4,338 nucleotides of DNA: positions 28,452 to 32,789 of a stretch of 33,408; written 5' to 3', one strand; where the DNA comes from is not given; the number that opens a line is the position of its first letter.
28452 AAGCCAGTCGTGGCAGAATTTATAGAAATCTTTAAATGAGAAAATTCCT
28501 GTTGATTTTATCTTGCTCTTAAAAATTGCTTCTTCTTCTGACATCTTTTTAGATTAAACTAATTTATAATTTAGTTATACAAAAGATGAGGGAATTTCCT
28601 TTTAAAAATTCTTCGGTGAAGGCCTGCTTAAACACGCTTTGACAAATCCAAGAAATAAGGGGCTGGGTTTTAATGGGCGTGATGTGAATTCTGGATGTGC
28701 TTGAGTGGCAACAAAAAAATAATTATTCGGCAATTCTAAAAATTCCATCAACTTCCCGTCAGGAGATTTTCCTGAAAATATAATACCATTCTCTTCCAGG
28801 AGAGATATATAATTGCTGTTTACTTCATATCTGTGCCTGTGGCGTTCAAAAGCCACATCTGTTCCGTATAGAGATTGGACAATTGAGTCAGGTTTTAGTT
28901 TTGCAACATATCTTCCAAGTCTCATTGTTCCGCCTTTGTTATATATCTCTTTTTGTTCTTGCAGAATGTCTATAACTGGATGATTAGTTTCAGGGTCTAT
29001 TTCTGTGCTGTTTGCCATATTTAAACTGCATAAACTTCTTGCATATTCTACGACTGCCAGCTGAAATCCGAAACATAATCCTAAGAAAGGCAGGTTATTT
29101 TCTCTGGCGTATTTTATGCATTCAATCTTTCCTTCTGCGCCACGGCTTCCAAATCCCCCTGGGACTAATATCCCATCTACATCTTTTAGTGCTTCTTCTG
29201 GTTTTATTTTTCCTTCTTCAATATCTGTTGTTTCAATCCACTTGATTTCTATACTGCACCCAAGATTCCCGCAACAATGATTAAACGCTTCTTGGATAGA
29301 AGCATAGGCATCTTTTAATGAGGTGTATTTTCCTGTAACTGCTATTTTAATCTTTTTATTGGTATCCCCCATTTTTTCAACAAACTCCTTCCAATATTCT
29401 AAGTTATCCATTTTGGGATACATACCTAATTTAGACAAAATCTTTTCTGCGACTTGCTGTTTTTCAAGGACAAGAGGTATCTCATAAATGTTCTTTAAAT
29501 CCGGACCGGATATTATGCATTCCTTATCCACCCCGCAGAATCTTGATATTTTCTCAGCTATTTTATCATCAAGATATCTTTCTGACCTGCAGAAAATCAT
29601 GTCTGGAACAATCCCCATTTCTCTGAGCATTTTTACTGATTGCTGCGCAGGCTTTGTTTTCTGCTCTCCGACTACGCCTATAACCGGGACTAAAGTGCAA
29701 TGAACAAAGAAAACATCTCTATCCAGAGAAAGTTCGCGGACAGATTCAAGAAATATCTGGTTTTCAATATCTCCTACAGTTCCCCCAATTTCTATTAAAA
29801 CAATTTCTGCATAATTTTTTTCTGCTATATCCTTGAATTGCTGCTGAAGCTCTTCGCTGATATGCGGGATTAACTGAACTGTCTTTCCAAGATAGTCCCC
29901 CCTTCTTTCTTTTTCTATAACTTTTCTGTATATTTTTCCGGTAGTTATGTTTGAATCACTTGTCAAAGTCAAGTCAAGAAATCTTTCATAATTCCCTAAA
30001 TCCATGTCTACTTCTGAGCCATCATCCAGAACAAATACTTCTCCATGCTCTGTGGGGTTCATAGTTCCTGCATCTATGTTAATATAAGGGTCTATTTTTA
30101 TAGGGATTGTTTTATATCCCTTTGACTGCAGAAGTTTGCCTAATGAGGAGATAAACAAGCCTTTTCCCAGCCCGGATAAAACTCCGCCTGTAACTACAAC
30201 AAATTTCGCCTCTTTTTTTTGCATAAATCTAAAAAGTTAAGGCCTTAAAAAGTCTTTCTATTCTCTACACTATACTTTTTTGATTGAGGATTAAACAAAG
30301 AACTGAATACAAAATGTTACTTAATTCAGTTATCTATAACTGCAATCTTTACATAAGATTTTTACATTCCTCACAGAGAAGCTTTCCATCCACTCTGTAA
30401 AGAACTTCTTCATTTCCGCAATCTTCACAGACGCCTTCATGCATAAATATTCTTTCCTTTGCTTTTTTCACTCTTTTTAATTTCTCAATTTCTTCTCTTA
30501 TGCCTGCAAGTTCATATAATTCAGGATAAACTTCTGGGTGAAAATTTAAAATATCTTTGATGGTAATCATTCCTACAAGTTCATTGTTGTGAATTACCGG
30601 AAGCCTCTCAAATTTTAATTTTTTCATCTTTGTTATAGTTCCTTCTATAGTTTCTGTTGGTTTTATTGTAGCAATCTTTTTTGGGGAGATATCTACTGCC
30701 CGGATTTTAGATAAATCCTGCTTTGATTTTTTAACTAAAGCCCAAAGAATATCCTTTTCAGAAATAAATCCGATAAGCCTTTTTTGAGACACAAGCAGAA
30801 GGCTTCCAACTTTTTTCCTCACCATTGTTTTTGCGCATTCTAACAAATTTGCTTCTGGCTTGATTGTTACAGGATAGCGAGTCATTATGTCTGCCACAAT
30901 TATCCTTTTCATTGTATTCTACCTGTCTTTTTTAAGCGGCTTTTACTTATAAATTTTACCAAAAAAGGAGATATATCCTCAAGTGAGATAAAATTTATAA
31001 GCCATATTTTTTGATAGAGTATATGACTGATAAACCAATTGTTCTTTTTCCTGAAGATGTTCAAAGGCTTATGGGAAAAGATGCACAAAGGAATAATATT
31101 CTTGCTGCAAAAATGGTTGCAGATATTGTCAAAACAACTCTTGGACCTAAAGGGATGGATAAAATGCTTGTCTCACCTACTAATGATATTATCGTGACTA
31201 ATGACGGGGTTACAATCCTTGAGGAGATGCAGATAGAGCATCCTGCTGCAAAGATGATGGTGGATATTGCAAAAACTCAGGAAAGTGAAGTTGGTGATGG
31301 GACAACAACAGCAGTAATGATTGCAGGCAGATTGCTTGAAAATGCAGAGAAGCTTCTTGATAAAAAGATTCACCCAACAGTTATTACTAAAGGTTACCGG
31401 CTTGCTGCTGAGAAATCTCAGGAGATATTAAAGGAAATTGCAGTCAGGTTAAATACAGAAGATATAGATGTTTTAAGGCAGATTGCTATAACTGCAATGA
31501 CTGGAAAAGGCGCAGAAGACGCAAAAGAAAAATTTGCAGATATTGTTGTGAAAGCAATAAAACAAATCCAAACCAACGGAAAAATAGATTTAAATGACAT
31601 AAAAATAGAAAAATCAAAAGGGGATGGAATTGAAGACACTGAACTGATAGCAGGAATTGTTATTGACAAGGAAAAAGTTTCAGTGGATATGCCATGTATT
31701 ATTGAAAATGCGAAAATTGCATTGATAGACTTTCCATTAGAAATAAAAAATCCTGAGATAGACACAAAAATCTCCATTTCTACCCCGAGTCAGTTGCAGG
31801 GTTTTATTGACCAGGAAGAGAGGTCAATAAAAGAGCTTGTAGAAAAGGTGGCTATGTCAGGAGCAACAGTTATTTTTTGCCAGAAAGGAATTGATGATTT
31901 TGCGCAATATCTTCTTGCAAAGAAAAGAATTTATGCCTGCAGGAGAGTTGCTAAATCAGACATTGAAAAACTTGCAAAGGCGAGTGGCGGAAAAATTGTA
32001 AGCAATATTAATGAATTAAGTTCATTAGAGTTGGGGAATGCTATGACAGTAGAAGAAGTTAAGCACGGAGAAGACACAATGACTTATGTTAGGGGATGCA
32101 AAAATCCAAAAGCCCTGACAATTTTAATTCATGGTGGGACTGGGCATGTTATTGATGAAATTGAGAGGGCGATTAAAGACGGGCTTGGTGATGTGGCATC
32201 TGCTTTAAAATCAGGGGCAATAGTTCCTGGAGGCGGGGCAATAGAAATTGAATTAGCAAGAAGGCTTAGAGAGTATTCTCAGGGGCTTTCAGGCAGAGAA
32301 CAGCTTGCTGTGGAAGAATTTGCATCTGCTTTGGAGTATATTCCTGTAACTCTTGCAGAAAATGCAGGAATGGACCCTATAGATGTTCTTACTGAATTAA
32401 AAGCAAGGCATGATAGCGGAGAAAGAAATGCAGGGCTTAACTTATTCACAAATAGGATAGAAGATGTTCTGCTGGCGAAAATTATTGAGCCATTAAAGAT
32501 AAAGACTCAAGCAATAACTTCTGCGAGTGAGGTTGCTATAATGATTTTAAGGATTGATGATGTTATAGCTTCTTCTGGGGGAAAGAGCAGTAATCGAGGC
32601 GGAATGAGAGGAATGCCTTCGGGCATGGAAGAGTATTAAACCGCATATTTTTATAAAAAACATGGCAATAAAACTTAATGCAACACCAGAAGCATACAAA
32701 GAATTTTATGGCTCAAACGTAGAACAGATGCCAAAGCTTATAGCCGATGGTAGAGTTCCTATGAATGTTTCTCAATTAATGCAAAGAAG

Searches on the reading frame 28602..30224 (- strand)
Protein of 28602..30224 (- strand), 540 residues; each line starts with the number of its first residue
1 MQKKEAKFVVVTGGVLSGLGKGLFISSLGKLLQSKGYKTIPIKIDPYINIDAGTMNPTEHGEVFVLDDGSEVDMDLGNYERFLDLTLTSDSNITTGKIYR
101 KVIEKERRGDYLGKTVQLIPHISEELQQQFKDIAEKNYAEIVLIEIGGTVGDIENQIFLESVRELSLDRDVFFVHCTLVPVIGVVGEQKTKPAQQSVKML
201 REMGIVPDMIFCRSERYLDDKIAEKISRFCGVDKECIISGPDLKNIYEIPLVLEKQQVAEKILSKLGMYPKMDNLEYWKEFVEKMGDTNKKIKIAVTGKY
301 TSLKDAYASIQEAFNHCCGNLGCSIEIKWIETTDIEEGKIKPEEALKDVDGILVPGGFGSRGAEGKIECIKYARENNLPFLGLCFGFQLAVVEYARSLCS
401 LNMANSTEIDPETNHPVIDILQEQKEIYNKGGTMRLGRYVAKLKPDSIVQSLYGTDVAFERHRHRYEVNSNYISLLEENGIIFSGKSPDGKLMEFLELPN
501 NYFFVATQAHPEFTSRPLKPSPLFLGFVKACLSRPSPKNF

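Call 49: search_protein_families(library=pfam, proteins=[window:28602-30224:-], max_evalue=0.01)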
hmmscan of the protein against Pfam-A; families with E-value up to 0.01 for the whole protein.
window:28602-30224:- (540 aa): 4 families
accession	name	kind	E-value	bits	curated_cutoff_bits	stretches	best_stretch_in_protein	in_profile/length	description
PF06418.20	CTP_synth_N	-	2.6e-114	381.5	26.1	1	7-268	1-265/265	CTP synthase N-terminus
PF00117.34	GATase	-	1e-37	130.1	22.8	1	303-529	2-189/190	Glutamine amidotransferase class-I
PF07722.19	Peptidase_C26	-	6.4e-06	26.5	20.5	1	367-512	95-219/219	Peptidase C26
PF01656.29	CbiA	-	0.0012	19.2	25.4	1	17-148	8-85/125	CobQ/CobB/MinD/ParA nucleotide binding domain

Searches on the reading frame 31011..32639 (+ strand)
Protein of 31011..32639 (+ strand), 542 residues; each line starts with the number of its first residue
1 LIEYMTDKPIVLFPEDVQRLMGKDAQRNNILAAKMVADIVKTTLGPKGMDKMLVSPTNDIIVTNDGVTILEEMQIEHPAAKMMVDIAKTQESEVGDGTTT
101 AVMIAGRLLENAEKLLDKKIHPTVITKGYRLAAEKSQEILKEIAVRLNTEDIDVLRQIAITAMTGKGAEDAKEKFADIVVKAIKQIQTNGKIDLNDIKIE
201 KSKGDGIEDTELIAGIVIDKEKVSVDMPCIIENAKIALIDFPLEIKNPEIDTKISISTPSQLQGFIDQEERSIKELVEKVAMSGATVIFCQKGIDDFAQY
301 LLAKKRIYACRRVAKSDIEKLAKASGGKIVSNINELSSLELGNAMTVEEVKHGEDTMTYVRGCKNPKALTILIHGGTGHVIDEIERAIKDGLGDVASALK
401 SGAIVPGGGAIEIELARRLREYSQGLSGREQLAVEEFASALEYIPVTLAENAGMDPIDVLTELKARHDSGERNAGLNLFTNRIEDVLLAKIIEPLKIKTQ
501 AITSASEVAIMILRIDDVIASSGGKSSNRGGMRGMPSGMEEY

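Call 49: search_protein_families(library=pfam, proteins=[window:31011-32639:+], max_evalue=0.01)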
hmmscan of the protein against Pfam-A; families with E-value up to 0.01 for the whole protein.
window:31011-32639:+ (542 aa): 1 family
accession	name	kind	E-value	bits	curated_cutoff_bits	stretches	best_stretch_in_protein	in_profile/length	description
PF00118.29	Cpn60_TCP1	-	4.5e-177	590.1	34.3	1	36-520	1-487/490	TCP-1/cpn60 chaperonin family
